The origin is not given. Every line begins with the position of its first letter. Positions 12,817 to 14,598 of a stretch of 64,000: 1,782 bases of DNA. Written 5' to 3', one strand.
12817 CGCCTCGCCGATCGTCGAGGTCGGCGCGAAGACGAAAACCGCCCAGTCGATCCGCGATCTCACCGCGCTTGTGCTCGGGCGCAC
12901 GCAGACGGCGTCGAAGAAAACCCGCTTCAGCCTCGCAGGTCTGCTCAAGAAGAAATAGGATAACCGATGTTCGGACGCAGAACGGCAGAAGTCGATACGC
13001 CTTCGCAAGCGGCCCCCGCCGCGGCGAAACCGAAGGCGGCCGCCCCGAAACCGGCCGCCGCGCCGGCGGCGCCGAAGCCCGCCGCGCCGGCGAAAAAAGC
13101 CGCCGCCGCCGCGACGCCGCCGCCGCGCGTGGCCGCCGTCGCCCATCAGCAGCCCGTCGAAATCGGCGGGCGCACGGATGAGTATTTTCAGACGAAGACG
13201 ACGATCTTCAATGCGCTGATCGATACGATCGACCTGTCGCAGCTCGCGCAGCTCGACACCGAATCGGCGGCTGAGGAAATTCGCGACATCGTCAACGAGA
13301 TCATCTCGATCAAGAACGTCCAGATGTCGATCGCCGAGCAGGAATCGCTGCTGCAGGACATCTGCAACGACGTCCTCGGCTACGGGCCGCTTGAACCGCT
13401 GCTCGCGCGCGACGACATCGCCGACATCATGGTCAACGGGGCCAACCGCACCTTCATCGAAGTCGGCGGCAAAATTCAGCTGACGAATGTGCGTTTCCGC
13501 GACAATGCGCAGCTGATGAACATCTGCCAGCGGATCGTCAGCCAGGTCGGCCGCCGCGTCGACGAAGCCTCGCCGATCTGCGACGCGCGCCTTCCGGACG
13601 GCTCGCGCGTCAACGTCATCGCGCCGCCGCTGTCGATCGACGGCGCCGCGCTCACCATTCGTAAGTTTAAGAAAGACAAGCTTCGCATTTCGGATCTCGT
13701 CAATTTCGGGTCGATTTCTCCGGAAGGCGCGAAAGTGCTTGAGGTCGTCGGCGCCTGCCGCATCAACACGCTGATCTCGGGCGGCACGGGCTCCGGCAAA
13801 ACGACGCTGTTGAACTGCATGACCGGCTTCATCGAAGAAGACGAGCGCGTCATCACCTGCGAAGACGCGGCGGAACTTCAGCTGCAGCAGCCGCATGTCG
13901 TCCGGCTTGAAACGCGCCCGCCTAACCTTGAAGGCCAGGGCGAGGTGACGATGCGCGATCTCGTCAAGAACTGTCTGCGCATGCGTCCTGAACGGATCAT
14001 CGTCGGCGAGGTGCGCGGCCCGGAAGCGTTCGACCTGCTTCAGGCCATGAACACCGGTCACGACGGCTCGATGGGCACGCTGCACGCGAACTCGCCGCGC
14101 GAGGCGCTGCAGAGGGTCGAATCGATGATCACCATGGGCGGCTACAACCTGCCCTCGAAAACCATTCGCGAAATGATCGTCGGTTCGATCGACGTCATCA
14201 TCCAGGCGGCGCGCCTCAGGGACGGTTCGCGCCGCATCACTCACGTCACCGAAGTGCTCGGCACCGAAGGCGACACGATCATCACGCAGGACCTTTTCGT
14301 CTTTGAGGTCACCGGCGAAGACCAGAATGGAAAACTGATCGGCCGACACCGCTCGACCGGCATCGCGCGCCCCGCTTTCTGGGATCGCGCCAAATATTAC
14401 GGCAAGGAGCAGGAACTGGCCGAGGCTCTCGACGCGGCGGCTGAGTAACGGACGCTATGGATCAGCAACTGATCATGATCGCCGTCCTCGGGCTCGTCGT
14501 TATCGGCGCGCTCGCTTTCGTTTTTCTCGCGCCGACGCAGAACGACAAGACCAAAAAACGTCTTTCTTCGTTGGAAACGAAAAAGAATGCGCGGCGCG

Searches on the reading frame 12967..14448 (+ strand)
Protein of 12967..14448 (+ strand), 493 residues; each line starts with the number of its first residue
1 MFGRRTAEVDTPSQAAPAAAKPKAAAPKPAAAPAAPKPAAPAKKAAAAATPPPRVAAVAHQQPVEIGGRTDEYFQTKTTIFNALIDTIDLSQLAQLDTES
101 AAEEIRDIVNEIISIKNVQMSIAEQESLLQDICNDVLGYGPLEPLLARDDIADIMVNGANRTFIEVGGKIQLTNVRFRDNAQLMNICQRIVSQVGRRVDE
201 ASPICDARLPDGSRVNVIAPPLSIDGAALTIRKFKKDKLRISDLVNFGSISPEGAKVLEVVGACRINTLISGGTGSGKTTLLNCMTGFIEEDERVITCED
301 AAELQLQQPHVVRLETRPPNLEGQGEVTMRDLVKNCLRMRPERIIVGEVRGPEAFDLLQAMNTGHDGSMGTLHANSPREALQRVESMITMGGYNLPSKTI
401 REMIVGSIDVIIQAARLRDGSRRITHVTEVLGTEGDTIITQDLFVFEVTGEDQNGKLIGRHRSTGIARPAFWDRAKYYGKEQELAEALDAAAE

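Call 46: search_protein_families(library=pfam, proteins=[window:12967-14448:+], max_evalue=0.00001)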
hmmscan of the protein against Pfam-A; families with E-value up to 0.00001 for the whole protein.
window:12967-14448:+ (493 aa): 1 family
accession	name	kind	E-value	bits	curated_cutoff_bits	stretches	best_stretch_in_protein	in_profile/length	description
PF00437.27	T2SSE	-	3.2e-63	214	24.9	1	139-412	5-273/370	Type II/IV secretion system protein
